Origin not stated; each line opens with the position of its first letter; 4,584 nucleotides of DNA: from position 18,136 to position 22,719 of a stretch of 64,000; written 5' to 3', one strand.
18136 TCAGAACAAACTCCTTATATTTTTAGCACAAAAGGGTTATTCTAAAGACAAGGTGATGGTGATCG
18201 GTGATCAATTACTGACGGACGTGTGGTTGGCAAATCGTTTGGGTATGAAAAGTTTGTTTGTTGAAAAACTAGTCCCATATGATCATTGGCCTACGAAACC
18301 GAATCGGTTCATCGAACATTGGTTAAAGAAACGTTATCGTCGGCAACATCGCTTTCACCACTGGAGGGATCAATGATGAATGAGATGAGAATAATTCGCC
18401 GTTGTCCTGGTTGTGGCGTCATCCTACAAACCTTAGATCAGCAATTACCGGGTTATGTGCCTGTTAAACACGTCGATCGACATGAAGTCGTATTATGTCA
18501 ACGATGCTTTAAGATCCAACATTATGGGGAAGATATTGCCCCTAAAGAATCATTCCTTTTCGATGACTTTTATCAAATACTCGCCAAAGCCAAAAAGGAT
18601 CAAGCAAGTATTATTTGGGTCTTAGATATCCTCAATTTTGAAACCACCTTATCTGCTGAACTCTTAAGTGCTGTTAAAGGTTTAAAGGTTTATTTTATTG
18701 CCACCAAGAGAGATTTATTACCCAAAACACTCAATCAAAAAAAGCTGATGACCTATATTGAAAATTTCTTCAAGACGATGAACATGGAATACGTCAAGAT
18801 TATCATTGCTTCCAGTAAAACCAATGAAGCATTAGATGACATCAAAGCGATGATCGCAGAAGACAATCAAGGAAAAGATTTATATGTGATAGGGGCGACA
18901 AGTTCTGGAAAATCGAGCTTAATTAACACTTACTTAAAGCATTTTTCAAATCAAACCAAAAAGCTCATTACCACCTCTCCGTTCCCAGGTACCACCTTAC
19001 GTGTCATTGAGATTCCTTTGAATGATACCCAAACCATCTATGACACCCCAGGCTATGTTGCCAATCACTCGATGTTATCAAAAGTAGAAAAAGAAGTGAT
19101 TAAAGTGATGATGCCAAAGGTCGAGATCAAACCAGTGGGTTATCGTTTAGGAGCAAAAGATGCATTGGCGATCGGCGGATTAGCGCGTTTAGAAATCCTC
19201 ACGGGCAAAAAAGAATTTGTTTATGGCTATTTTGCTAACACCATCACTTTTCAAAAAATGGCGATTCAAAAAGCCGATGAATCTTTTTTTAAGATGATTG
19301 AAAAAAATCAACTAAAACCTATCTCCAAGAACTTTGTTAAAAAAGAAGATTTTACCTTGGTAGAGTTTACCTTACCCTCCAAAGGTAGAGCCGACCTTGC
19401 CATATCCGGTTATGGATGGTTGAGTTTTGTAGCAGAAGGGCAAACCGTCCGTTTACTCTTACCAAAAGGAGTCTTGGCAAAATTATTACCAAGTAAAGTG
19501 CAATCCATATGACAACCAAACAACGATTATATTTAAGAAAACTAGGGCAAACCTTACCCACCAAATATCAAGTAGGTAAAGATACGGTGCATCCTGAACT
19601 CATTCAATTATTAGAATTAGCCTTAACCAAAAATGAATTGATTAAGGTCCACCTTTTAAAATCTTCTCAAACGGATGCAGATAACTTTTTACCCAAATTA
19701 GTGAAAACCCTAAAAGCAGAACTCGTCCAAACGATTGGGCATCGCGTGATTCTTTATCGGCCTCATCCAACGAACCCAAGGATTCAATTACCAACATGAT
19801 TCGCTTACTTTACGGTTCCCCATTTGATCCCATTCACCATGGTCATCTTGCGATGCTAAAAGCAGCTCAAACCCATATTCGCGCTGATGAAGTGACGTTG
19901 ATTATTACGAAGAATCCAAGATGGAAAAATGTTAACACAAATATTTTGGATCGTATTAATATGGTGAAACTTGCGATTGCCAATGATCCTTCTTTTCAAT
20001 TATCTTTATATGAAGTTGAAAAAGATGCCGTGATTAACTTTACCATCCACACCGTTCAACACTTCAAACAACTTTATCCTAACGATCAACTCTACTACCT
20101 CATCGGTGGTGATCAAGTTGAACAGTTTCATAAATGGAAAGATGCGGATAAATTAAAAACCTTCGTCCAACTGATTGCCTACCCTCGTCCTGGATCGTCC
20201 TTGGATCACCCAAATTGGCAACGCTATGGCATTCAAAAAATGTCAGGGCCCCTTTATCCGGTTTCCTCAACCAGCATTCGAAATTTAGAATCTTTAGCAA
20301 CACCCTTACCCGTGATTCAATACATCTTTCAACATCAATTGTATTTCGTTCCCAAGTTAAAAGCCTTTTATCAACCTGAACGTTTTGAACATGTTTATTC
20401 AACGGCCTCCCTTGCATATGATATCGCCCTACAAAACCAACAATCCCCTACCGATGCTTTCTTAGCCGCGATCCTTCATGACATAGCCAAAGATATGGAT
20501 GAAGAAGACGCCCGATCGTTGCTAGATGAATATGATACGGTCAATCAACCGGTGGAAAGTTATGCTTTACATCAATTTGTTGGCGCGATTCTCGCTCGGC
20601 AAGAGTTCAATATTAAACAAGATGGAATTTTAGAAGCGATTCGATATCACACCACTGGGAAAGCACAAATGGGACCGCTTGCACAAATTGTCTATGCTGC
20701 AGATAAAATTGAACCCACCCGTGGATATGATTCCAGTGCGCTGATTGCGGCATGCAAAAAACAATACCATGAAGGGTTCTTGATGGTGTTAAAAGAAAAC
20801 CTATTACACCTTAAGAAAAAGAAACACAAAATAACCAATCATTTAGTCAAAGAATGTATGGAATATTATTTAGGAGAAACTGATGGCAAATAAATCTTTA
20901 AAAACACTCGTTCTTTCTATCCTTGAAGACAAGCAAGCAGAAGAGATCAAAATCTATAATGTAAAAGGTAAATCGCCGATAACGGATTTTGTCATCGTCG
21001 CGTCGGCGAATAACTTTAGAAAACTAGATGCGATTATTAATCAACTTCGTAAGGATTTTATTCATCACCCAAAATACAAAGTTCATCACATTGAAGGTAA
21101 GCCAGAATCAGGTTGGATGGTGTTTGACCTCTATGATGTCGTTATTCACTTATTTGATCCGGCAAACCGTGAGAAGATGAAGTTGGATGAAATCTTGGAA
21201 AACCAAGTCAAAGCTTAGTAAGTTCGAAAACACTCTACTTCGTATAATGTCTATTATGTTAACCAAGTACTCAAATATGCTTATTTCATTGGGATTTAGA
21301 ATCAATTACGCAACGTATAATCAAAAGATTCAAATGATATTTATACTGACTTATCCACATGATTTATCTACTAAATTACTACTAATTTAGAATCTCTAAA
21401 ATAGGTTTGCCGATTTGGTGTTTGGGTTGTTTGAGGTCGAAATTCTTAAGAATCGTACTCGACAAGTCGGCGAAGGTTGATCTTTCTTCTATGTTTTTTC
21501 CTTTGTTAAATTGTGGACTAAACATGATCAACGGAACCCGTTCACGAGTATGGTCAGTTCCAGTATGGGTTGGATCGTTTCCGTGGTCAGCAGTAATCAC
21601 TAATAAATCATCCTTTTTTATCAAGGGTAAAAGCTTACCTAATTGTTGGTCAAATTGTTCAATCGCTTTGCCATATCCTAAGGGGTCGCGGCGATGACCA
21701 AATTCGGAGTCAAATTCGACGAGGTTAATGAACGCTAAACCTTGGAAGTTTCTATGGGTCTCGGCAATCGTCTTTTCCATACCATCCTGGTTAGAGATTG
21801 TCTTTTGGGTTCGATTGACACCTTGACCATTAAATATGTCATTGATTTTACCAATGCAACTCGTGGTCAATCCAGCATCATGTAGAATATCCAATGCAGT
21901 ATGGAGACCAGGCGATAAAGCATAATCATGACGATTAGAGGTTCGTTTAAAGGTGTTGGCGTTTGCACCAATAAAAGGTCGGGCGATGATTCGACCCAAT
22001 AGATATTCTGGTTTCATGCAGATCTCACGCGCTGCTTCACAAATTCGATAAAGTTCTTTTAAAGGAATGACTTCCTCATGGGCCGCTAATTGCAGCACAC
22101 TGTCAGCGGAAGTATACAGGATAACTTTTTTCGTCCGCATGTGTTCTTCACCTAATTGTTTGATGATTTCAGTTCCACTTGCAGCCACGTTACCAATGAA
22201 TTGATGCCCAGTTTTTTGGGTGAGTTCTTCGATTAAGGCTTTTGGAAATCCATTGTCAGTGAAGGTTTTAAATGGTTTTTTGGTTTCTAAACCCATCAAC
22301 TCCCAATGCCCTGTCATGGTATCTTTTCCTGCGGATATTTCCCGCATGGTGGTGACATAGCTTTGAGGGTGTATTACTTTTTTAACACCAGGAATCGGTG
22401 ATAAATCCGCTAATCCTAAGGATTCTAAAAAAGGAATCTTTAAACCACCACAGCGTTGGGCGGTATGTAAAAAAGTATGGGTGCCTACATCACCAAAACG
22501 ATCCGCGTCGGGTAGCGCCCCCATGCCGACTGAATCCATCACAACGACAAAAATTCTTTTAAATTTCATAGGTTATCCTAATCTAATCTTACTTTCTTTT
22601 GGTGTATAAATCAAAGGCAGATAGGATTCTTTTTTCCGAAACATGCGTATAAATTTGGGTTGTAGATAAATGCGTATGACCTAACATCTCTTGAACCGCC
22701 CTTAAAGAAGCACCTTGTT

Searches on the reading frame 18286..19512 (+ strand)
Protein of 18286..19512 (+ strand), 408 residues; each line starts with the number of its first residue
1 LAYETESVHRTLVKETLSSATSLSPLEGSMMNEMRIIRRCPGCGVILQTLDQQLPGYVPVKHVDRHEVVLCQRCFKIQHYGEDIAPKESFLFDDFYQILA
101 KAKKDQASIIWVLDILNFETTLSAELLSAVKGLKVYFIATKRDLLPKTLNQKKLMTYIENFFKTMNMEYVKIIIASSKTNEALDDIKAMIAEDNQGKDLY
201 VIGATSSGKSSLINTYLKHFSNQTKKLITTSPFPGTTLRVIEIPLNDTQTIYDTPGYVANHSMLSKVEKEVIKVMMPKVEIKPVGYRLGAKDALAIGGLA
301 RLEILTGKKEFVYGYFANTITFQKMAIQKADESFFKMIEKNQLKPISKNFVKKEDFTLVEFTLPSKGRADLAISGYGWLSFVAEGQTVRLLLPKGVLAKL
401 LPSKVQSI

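Call 44: search_protein_families(library=pfam, proteins=[window:18286-19512:+], max_evalue=0.00001)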
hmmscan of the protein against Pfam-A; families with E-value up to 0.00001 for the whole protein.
window:18286-19512:+ (408 aa): 3 families
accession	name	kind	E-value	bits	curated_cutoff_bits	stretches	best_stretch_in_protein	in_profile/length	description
PF01926.29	MMR_HSR1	-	6e-10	39.7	21.9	1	200-268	3-70/113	50S ribosome-binding GTPase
PF03193.22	RsgA_GTPase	-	1.6e-08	35.1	30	1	103-257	22-168/174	RsgA GTPase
PF21516.2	YqeH-like_C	-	1.1e-07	32.7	27.7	1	314-398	6-89/95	YqeH-like, C-terminal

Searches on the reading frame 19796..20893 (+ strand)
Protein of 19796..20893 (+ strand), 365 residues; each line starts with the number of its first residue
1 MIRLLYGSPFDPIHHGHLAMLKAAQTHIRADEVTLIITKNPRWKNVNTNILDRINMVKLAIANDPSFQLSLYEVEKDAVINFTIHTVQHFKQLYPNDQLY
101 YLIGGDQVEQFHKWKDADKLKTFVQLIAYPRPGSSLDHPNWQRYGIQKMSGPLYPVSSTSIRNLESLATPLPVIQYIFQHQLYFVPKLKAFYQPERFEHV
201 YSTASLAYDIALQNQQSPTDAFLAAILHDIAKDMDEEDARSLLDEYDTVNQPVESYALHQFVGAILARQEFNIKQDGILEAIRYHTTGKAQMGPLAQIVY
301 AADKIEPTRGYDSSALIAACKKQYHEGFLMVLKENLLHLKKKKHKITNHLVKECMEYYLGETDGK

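Call 44: search_protein_families(library=pfam, proteins=[window:19796-20893:+], max_evalue=0.00001)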
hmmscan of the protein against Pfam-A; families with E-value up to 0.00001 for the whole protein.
window:19796-20893:+ (365 aa): 2 families
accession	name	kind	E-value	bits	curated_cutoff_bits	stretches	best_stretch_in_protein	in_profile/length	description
PF01467.32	CTP_transf_like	-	3e-19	70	21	1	6-163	2-132/133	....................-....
PF01966.28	HD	-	1.1e-14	55.2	22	1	196-306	1-114/116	HD domain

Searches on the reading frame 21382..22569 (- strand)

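Call 44: search_protein_families(library=pfam, proteins=[window:21382-22569:-], max_evalue=0.00001)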
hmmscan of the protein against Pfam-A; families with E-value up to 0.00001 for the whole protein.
window:21382-22569:- (395 aa): 2 families
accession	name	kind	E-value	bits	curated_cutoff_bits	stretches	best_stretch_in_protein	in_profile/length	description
PF01676.23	Metalloenzyme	-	6.6e-43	147.5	24.3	1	4-380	1-251/252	Metalloenzyme superfamily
PF00884.28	Sulfatase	-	2.5e-07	30.8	25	1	298-376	205-298/301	Sulfatase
